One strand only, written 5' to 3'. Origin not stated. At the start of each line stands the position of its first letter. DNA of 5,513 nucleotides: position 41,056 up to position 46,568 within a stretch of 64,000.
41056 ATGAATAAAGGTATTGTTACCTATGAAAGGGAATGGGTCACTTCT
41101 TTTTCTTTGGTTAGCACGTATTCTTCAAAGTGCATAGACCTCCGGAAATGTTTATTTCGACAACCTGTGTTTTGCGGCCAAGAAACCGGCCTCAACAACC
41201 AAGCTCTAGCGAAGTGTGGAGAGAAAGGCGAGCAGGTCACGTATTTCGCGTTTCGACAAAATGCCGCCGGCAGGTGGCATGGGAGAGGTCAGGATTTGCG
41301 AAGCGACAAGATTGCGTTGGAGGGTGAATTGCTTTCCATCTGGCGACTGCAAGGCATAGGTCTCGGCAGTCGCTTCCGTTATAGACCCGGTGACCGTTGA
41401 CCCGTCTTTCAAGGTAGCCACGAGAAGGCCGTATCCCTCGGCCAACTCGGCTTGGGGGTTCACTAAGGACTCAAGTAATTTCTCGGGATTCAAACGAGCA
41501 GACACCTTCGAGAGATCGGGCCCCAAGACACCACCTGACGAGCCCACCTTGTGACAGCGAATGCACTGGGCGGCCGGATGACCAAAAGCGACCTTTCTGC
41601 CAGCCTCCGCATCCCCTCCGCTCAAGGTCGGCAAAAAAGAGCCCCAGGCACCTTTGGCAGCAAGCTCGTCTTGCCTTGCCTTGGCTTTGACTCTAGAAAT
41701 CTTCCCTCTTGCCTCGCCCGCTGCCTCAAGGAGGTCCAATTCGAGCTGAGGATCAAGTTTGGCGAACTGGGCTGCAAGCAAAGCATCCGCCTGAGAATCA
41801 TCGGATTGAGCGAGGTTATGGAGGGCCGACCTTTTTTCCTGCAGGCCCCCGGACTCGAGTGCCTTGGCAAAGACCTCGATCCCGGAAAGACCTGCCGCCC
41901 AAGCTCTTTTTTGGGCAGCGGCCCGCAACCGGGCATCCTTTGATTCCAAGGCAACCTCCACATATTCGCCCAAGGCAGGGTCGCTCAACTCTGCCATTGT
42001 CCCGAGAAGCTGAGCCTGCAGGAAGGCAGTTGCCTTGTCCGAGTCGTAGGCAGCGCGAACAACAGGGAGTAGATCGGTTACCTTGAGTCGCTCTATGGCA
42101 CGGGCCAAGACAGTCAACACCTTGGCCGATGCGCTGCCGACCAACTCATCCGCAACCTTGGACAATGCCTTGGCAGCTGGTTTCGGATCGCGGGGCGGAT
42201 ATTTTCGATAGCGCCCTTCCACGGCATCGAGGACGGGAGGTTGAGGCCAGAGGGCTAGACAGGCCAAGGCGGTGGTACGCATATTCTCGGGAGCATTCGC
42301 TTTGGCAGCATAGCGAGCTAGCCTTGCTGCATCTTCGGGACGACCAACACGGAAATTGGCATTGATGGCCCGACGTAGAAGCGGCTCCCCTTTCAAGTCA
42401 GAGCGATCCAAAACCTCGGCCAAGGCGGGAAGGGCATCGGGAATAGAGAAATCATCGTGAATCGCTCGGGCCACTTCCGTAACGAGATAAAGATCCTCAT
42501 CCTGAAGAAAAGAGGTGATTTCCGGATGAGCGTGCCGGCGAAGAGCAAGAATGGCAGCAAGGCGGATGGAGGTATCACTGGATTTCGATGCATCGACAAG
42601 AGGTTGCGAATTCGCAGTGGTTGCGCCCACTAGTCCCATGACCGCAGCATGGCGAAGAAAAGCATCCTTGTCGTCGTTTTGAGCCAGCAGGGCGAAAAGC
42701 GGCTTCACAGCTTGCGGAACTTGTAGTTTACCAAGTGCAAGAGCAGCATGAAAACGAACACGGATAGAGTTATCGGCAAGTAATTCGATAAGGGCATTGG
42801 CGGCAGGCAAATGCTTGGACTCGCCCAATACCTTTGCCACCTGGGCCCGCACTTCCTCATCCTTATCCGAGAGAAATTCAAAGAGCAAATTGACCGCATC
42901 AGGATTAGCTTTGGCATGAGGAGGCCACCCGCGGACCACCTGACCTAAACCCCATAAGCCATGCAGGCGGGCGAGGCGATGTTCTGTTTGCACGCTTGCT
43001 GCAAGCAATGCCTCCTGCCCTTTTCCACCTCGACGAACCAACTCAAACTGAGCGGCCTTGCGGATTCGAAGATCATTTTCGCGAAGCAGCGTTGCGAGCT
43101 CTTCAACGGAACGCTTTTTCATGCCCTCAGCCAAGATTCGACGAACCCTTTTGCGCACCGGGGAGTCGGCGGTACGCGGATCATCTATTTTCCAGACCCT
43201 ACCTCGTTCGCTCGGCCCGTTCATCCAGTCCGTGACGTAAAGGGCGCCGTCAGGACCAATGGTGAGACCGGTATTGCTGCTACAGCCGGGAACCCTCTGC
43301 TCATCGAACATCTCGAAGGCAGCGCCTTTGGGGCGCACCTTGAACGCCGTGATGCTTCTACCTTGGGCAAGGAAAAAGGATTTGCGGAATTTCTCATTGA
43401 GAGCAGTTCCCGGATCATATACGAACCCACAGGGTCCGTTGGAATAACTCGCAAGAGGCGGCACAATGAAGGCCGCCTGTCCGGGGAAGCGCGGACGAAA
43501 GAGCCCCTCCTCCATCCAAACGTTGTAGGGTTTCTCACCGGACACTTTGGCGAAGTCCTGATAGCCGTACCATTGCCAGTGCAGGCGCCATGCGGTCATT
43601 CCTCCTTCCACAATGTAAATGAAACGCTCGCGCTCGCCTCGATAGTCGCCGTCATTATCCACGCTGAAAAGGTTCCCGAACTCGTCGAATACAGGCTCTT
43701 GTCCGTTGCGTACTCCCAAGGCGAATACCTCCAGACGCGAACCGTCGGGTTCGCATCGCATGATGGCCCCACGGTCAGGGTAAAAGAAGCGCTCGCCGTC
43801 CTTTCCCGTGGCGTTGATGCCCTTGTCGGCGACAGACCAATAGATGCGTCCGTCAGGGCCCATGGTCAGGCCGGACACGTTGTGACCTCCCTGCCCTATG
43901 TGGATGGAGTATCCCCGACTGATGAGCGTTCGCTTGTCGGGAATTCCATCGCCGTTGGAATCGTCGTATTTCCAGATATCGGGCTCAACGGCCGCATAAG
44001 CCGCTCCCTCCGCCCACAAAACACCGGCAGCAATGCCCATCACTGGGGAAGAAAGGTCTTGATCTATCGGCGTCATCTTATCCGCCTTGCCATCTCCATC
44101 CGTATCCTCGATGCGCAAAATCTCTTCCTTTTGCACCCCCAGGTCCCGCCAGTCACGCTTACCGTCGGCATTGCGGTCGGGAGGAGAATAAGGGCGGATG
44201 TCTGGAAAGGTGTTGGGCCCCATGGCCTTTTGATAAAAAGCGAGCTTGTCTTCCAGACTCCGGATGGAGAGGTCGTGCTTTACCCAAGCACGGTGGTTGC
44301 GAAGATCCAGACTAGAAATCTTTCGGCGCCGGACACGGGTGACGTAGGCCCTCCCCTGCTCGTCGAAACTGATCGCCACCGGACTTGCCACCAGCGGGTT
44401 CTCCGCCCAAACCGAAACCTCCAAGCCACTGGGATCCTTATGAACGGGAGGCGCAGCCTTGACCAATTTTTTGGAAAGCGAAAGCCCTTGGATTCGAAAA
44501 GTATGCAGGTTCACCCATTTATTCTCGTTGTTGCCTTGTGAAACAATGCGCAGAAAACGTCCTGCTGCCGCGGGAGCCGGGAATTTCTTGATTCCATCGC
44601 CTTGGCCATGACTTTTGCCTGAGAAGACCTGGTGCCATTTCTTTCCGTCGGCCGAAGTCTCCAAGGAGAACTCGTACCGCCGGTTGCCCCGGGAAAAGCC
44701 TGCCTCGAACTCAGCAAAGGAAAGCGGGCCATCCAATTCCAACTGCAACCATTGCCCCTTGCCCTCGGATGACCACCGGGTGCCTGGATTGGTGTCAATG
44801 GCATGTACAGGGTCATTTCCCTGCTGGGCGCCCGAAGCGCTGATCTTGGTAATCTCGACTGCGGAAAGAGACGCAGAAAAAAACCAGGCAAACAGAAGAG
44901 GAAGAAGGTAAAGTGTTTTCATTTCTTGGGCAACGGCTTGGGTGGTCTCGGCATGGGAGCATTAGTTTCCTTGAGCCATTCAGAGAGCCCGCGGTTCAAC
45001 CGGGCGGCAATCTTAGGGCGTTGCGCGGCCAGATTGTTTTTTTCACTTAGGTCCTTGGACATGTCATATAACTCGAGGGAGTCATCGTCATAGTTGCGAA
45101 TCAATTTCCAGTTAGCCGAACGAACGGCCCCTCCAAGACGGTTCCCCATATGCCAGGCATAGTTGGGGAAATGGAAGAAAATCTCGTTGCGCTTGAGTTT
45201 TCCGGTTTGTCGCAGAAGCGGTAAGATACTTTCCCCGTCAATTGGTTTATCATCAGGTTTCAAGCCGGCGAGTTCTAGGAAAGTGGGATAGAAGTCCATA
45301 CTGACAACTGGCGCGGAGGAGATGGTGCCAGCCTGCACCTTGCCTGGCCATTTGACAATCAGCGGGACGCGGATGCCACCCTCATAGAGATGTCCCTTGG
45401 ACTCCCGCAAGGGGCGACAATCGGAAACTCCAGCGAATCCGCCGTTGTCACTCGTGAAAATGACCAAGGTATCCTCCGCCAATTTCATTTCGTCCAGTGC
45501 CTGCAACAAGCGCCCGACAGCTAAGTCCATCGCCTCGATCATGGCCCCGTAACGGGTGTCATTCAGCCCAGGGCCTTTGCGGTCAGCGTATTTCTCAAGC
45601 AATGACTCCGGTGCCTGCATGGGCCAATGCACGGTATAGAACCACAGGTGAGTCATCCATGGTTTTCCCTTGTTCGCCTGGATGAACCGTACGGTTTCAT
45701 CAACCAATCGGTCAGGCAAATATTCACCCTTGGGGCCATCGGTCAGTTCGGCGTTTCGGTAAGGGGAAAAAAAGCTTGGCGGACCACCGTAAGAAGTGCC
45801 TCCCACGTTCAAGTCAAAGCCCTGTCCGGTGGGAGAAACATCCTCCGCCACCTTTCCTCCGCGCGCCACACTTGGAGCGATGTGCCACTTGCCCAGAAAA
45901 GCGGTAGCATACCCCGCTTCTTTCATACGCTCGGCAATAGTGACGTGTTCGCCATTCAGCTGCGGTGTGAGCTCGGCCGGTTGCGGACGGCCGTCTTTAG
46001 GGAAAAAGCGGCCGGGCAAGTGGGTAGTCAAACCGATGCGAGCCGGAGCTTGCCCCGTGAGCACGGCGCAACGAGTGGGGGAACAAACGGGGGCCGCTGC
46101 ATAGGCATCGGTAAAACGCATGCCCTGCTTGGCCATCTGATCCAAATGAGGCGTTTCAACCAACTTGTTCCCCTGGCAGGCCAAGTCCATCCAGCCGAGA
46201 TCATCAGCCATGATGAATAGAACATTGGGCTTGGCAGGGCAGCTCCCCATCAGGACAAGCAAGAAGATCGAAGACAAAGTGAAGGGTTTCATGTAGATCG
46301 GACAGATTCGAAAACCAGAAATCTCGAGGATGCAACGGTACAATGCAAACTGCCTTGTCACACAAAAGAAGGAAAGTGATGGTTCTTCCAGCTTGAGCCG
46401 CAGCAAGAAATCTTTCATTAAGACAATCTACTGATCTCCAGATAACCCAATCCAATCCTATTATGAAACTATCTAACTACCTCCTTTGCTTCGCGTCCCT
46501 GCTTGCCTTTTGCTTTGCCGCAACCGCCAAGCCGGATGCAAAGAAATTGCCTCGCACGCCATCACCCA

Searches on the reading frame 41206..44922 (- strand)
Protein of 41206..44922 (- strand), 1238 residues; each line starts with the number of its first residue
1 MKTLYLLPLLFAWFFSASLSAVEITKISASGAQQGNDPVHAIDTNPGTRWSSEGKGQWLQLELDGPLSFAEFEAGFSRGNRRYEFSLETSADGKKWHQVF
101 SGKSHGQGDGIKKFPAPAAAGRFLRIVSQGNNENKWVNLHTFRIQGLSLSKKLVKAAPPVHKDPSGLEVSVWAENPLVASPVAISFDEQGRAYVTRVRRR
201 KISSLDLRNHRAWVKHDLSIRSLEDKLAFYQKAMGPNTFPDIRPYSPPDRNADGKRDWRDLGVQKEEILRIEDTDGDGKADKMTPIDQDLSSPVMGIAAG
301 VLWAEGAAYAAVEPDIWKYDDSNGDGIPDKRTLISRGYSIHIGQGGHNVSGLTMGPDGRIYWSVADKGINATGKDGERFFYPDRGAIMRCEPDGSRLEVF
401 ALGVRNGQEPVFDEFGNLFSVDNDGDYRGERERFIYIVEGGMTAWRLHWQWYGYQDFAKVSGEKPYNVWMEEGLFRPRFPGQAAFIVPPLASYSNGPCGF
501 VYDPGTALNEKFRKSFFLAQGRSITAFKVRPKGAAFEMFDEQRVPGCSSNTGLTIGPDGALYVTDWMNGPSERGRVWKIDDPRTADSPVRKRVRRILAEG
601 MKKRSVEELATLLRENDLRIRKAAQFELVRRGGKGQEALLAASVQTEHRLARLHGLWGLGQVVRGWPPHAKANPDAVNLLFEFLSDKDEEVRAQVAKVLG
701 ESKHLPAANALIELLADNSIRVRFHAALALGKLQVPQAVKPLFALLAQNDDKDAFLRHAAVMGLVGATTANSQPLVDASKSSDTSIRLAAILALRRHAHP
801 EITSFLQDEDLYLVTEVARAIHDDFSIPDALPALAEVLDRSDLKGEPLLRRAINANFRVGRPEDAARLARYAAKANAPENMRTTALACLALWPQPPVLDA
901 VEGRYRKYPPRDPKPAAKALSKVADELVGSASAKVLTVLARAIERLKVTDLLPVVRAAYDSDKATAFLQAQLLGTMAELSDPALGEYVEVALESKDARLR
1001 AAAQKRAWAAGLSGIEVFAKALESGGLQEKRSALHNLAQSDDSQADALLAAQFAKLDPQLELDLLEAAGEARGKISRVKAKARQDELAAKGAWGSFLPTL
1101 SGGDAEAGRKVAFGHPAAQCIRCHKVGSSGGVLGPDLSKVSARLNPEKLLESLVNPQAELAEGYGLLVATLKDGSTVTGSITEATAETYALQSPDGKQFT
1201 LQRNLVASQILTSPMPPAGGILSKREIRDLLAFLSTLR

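Call 53: search_protein_families(library=pfam, proteins=[window:41206-44922:-], max_evalue=0.00001)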
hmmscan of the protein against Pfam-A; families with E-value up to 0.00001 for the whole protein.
window:41206-44922:- (1238 aa): 5 families
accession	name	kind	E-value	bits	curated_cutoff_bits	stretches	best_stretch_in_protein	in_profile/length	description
PF23500.1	DUF7133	-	3.2e-26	93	27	1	164-568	12-349/385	Domain of unknown function (DUF7133)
PF13646.12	HEAT_2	-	8e-23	81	27.7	2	679-764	3-87/88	HEAT repeats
PF00754.31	F5_F8_type_C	-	2.3e-13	50.8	28.2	1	27-139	2-124/127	F5/8 type C domain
PF02985.28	HEAT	-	2.3e-08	34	23.5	0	677-701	2-26/31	HEAT repeat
PF22633.2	F5_F8_type_C_2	-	2.4e-08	34.9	27.8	1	40-126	1-91/91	NedA-like, galactose-binding domain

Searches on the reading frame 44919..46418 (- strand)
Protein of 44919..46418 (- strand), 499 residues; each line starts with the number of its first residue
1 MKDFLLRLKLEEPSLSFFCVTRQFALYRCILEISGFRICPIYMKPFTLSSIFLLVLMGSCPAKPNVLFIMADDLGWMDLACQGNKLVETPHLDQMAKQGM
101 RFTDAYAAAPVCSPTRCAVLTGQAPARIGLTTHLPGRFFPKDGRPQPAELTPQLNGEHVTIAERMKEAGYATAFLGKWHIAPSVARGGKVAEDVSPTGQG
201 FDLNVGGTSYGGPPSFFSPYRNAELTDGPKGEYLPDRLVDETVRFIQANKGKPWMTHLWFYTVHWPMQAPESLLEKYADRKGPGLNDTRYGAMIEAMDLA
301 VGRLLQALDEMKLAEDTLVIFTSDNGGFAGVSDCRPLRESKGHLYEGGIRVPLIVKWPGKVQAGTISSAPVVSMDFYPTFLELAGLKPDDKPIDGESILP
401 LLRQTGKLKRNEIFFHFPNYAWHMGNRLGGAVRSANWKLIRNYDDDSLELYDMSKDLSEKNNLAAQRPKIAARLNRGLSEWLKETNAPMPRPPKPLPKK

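Call 53: search_protein_families(library=pfam, proteins=[window:44919-46418:-], max_evalue=0.00001)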
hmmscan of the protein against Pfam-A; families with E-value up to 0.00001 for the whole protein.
window:44919-46418:- (499 aa): 3 families
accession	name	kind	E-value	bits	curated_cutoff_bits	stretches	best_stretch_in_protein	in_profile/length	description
PF00884.28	Sulfatase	-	8.7e-61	206.3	25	1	64-385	1-300/301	Sulfatase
PF16347.10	SGSH_C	-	1.3e-24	87.5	29.3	1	341-478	8-148/154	N-sulphoglucosamine sulphohydrolase, C-terminal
PF01663.27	Phosphodiest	-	2.2e-09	37.8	23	1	85-326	18-220/342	Type I phosphodiesterase / nucleotide pyrophosphatase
